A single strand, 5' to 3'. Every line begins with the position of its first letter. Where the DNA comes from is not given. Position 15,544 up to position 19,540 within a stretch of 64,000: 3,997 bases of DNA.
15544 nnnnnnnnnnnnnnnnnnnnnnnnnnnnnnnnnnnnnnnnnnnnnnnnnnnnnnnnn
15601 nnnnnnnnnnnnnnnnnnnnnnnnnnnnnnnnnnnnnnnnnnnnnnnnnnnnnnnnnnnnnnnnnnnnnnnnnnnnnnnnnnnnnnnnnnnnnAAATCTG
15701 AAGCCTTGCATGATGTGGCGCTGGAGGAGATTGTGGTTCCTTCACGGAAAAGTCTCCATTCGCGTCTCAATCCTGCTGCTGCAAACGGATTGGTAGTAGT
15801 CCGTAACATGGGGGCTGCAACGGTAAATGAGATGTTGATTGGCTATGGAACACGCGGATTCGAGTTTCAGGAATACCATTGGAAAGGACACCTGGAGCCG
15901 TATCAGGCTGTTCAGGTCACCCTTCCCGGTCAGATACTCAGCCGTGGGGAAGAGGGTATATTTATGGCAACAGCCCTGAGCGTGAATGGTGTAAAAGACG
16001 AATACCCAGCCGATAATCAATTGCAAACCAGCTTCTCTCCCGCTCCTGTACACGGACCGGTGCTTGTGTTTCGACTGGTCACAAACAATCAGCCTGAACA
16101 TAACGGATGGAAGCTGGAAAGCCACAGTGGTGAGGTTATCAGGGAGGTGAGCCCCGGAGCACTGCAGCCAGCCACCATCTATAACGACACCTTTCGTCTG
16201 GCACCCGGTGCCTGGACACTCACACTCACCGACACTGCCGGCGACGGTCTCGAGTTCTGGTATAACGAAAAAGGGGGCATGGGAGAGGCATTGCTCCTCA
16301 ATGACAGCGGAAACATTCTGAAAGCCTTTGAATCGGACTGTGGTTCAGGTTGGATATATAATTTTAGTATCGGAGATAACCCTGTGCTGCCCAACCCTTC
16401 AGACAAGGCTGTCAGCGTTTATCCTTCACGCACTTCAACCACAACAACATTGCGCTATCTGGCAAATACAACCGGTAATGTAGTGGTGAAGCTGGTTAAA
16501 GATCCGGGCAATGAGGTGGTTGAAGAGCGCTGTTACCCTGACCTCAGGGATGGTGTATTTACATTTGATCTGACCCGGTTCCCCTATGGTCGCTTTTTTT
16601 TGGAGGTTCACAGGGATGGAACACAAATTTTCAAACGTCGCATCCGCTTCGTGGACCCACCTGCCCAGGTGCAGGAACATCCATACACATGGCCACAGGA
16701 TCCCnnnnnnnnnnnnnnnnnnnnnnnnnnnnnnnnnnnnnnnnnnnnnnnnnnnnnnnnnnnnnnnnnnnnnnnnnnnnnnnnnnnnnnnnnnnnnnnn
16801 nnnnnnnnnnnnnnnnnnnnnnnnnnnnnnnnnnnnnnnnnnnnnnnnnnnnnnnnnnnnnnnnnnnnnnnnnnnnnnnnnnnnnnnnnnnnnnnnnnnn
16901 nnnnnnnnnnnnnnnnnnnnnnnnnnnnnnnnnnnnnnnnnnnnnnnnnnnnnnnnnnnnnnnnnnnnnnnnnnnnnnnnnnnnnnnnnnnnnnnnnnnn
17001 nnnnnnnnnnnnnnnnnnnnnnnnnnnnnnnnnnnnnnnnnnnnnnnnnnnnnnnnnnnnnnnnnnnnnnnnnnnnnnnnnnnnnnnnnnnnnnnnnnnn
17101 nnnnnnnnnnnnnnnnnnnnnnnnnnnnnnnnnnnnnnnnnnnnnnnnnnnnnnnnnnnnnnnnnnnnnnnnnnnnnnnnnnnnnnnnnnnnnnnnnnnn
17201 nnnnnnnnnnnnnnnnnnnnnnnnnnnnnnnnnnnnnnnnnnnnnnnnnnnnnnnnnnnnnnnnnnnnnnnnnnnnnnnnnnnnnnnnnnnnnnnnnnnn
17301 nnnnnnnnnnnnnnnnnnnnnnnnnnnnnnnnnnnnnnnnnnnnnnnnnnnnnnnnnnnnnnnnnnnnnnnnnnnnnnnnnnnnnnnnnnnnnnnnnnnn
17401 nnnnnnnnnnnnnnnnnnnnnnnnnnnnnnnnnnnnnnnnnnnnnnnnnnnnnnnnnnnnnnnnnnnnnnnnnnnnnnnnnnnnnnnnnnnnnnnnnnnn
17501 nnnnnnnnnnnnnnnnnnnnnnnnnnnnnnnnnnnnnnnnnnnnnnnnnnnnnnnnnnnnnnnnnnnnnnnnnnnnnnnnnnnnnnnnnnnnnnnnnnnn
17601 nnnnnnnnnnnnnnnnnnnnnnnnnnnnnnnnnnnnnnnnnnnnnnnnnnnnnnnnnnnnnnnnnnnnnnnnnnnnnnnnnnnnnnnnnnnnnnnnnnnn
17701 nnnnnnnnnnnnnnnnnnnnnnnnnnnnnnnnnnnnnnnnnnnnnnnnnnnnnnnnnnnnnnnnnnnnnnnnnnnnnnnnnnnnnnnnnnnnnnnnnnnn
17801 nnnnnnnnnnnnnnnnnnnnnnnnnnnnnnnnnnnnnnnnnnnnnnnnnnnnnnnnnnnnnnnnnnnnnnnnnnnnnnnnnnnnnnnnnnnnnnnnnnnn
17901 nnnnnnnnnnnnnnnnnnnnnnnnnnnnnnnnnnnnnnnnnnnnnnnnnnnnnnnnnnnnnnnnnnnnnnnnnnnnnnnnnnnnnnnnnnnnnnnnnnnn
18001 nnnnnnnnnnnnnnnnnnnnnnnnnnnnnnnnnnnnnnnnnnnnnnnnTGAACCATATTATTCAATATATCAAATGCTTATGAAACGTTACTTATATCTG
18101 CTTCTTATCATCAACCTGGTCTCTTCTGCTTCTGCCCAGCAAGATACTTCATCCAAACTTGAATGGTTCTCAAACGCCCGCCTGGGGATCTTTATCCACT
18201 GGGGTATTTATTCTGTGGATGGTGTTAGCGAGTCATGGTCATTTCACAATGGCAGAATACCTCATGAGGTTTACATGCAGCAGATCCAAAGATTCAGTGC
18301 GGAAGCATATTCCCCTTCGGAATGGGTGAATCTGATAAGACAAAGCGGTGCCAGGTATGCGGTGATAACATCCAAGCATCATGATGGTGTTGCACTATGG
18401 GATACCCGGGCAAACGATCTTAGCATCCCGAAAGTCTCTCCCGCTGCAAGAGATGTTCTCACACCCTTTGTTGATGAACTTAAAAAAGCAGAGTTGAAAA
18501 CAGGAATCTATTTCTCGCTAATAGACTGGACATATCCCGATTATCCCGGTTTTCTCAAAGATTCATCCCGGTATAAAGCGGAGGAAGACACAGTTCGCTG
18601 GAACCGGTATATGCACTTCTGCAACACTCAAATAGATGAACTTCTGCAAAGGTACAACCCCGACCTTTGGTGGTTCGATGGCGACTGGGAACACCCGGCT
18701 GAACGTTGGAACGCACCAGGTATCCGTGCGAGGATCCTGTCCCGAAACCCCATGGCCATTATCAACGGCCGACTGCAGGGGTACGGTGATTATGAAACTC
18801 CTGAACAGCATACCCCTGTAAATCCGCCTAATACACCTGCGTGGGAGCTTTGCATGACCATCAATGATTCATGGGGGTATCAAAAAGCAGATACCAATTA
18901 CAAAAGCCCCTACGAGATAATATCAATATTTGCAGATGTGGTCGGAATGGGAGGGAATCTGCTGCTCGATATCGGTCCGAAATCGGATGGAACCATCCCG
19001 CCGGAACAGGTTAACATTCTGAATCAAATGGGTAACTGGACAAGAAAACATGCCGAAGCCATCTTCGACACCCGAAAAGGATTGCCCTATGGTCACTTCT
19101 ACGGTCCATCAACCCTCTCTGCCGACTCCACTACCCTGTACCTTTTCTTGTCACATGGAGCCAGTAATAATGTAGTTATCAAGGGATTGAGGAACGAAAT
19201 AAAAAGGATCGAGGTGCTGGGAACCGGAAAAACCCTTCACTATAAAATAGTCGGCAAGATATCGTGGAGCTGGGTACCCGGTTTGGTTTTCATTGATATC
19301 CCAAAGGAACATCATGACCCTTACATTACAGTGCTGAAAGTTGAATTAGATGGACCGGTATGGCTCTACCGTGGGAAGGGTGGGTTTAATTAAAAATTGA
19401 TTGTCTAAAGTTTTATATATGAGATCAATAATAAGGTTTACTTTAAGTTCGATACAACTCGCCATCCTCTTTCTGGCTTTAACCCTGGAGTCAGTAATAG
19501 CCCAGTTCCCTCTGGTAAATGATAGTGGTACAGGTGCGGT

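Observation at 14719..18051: PNGase F-type N-glycanase fused to a GH29 alpha-L-fucosidase: a candidate one-polypeptide defucosylate-and-release machine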

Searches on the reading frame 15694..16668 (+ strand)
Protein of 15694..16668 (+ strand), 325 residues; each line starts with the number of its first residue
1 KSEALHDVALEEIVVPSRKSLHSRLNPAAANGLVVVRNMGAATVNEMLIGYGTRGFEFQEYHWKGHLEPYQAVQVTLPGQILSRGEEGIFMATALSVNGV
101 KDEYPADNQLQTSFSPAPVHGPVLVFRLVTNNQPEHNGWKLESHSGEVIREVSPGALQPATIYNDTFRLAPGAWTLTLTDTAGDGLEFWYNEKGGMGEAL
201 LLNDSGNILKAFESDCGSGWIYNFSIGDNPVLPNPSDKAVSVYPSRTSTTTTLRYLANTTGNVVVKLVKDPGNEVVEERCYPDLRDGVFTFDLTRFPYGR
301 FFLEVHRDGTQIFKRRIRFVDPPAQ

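Call 68: predict_structure(alignment_id=A4)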
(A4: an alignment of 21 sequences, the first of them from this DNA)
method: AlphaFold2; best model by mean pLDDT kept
length: 325 residues; sequences in the alignment: 21
mean_pLDDT: 88.5   pTM: 0.77
mean pLDDT of the five models: 88.5, 88.2, 86.2, 85.0, 85.0
residues with pLDDT >= 90: 204; 70-90: 99; 50-70: 14; < 50: 8
segments of 3 or more residues with pLDDT < 50: 21-26
pLDDT, mean of each block of 10 residues (from residue 1): 86 77 48 91 96 92 96 89 81 94 90 86 95 90 87 92 94 89 74 74 95 86 87 92 88 94 97 95 95 94 97 94 76
secondary structure, 60 per line:
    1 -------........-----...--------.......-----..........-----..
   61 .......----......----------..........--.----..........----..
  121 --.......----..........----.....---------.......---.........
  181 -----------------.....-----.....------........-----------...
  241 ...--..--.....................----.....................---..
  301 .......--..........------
elements in order: E8-15 E32-38 E44-53 E59-67 E72-77 E88-97 H105-108 E109-114 E123-129 E137-143 E148-152 E162-168 E172-180 E198-202 E208-212 E219-226 E238-243 E250-270 E275-292 E299-307 E310-319

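Call 71: fold_search(model_id=the predicted structure, library=pdb)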
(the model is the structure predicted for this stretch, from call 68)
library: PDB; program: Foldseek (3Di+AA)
matches with E <= 10: 1517; with E <= 0.001: 75
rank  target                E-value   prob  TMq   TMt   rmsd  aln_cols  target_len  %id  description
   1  7von                  4.3e-06  1.00  0.22  0.07  19.1       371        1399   12  Native alpha-2-macroglobulin monomer (released 2022-11-16)
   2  6xay_B                9.1e-06  1.00  0.18  0.21  18.5       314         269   11  Structure of a fragment of human fibronectin containing the 10th, 11th and 12th type III domains (released 2021-06-09)
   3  9ijj_4G               1.9e-05  0.97  0.17  0.02  41.0       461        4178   10  In situ structure of the central apparatus in mouse sperm axoneme. (released 2025-06-04)
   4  6xay_A                2.1e-05  1.00  0.17  0.20  18.3       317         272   12  Structure of a fragment of human fibronectin containing the 10th, 11th and 12th type III domains (released 2021-06-09)
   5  5n47_D                2.3e-05  1.00  0.20  0.23  17.5       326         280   10  Structure of Anticalin N7E in complex with the three-domain fragment Fn7B8 of human oncofetal fibronectin (released 2018-02-14)
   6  2xwx_A                2.3e-05  0.99  0.20  0.17  20.3       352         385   11  Vibrio cholerae colonization factor GbpA crystal structure (released 2011-11-16)
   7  8gul_A                2.8e-05  1.00  0.21  0.16  20.7       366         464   12  Chitin-active AA10 LPMO (GbpA) complexed with Cu(II) from Vibrio campbellii (released 2023-06-21)
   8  7ptp_A                3.6e-05  1.00  0.24  0.11  20.3       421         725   12  In-situ structure of pentameric S-layer protein (released 2021-12-15)
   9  7tyj_B                4.0e-05  0.99  0.20  0.18  24.1       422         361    9  Cryo-EM Structure of insulin receptor-related receptor (IRR) in apo-state captured at pH 7. The 3D refinement was focu (released 2023-02-15)
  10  5n47_F                4.2e-05  1.00  0.20  0.23  17.3       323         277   11  Structure of Anticalin N7E in complex with the three-domain fragment Fn7B8 of human oncofetal fibronectin (released 2018-02-14)
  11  6xay_C                4.6e-05  1.00  0.18  0.21  17.9       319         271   11  Structure of a fragment of human fibronectin containing the 10th, 11th and 12th type III domains (released 2021-06-09)
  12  6tav_D                5.1e-05  1.00  0.23  0.08  18.5       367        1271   10  Crystal structure of endopeptidase-induced alpha2-macroglobulin (released 2021-05-12)
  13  9u5z_E                5.1e-05  0.98  0.19  0.05  23.1       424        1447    8  C3 convertases zymogen C4b2 in activation state (released 2026-01-14)
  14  8peq_A                6.5e-05  1.00  0.19  0.22  17.3       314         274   11  Complex of diubiquitin-derived artificial binding protein (Affilin) variant Af2 with its target oncofetal fibronectin  (released 2024-06-26)
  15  7zn2_e                6.5e-05  1.00  0.22  0.13  22.5       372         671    8  Tail tip of siphophage T5 : full complex after interaction with its bacterial receptor FhuA (released 2023-02-08)
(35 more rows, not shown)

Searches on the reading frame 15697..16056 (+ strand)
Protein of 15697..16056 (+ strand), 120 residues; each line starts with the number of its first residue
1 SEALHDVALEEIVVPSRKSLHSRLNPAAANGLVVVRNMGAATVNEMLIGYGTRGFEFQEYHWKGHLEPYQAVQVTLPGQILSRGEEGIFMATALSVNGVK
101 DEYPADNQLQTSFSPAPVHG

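Call 8: search_protein_families(library=pfam, proteins=[window:15697-16056:+], max_evalue=10)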
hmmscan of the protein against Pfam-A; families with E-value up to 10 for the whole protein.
seq(120 aa): 0 families

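Call 9: search_protein_families(library=ncbifam, proteins=[window:15697-16056:+], max_evalue=10)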
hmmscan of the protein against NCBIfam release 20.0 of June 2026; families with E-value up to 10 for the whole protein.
seq(120 aa): 0 families

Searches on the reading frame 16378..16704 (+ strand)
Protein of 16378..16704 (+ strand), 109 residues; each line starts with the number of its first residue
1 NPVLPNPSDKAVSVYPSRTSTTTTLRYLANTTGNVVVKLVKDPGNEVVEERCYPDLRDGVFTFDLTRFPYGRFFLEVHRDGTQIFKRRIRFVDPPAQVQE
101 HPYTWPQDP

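Call 8: search_protein_families(library=pfam, proteins=[window:16378-16704:+], max_evalue=10)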
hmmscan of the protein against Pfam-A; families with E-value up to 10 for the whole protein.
seq(109 aa): 3 families
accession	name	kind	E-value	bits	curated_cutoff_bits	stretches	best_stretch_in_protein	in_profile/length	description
PF07705.17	CARDB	-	0.014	16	22.7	1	16-50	58-92/101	CARDB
PF18962.6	Por_Secre_tail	-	0.031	15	27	1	4-78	2-63/75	Secretion system C-terminal sorting domain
PF11589.14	DUF3244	-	0.14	12.6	25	1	30-80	37-86/96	Domain of unknown function (DUF3244)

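Call 9: search_protein_families(library=ncbifam, proteins=[window:16378-16704:+], max_evalue=10)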
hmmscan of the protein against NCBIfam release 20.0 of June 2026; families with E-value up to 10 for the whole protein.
seq(109 aa): 1 family
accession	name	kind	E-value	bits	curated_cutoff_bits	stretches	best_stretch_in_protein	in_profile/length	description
NF002364.0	PRK01346.1-1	equivalog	0.16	10.9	701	1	21-60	38-77/408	enhanced intracellular survival protein Eis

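Call 51: search_protein_families(library=pfam, alignment_id=A3, max_evalue=0.05)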
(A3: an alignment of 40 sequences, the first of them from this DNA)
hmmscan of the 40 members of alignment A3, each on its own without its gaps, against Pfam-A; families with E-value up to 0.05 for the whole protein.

A. member 1, seq(91 aa): 2 families
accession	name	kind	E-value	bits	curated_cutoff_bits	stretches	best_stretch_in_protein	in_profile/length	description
PF07705.17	CARDB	-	0.013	16.1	22.7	1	14-48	58-92/101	CARDB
PF18962.6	Por_Secre_tail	-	0.016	16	27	0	2-79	2-66/75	Secretion system C-terminal sorting domain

B. families by the number of members that match (of 40 scanned): 9 families
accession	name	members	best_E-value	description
PF11589.14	DUF3244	23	0.00028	Domain of unknown function (DUF3244)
PF18962.6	Por_Secre_tail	16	0.0001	Secretion system C-terminal sorting domain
PF02922.24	CBM_48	3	0.0033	Carbohydrate-binding module 48 (Isoamylase N-terminal domain)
PF07705.17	CARDB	2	0.0039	CARDB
PF13860.13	FlgD_ig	1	0.024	FlgD Ig-like domain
PF13954.11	PapC_N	1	0.026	PapC N-terminal domain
PF16967.11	TcfC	1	0.029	E-set like domain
PF22896.3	OB_RNR_1st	1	0.035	Ribonuclease R, OB first domain, N-terminal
PF15296.11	Codanin-1_C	1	0.038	Codanin-1 C-terminus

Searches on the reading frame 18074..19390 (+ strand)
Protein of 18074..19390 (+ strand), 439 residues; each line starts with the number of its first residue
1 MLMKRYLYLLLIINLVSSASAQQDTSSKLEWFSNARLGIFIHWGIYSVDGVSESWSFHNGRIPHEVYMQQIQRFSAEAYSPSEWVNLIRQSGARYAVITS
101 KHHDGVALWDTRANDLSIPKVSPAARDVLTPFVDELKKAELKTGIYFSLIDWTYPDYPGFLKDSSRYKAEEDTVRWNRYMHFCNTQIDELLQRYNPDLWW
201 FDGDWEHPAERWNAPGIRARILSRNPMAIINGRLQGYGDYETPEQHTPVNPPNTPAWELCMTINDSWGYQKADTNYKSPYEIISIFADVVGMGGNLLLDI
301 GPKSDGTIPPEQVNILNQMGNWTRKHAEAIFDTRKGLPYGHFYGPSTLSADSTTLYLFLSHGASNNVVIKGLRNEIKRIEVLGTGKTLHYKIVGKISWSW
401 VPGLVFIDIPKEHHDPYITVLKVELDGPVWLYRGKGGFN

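Call 12: search_protein_families(library=pfam, proteins=[window:18074-19390:+], max_evalue=0.001)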
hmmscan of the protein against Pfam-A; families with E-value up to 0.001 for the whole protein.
window:18074-19390:+ (439 aa): 1 family
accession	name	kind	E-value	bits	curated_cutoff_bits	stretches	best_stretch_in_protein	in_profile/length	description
PF01120.23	Alpha_L_fucos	-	5.6e-89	299.4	25.2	1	22-328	20-345/345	Alpha-L-fucosidase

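Call 38: search_solved_structures(query=window:18074-19390:+, max_evalue=1e-20, show_alignments=1)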
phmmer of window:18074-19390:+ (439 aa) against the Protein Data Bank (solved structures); distinct sequences matched with E-value up to 1e-20: 39.
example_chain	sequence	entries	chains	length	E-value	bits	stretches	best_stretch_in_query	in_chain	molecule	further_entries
6gn6_A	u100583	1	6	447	3.3e-64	220.5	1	27-426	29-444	Alpha-L-fucosidase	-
9eu4_A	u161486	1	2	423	3e-50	174.5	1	31-357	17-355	Exported alpha-L-fucosidase protein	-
9eu1_A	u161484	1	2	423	3e-50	174.5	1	31-357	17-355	Alpha-L-fucosidase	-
9eu2_A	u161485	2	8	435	3.5e-48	167.7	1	24-358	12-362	Alpha-L-fucosidase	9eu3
2zwy_A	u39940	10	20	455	6.4e-45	156.9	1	52-396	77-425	Alpha-L-fucosidase, putative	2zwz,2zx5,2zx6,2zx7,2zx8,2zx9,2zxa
1hl8_A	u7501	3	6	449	7.5e-45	156.7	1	52-396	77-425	PUTATIVE ALPHA-L-FUCOSIDASE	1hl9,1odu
9rzy_A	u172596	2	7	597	1.7e-44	155.5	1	28-430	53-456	Alpha-L-fucosidase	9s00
9rzx_A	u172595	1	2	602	3e-44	154.7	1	26-428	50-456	Alpha-L-fucosidase, family GH29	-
2wsp_A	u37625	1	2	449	7.1e-44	153.5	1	52-396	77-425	ALPHA-L-FUCOSIDASE, PUTATIVE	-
2wvs_A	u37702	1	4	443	5.2e-41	144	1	28-386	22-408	ALPHA-L-FUCOSIDASE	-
4jl2_A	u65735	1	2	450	5.7e-41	143.9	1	28-388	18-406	alpha-L-fucosidase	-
2wvv_B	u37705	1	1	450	6.2e-41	143.8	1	28-424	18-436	ALPHA-L-FUCOSIDASE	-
2wvv_A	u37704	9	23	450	6.5e-41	143.7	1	28-388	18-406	ALPHA-L-FUCOSIDASE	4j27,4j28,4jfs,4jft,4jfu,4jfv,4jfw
2xib_A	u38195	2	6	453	6.6e-41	143.7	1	28-388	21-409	ALPHA-L-FUCOSIDASE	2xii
4pcs_A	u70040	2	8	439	7.7e-41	143.5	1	28-386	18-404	Alpha-L-fucosidase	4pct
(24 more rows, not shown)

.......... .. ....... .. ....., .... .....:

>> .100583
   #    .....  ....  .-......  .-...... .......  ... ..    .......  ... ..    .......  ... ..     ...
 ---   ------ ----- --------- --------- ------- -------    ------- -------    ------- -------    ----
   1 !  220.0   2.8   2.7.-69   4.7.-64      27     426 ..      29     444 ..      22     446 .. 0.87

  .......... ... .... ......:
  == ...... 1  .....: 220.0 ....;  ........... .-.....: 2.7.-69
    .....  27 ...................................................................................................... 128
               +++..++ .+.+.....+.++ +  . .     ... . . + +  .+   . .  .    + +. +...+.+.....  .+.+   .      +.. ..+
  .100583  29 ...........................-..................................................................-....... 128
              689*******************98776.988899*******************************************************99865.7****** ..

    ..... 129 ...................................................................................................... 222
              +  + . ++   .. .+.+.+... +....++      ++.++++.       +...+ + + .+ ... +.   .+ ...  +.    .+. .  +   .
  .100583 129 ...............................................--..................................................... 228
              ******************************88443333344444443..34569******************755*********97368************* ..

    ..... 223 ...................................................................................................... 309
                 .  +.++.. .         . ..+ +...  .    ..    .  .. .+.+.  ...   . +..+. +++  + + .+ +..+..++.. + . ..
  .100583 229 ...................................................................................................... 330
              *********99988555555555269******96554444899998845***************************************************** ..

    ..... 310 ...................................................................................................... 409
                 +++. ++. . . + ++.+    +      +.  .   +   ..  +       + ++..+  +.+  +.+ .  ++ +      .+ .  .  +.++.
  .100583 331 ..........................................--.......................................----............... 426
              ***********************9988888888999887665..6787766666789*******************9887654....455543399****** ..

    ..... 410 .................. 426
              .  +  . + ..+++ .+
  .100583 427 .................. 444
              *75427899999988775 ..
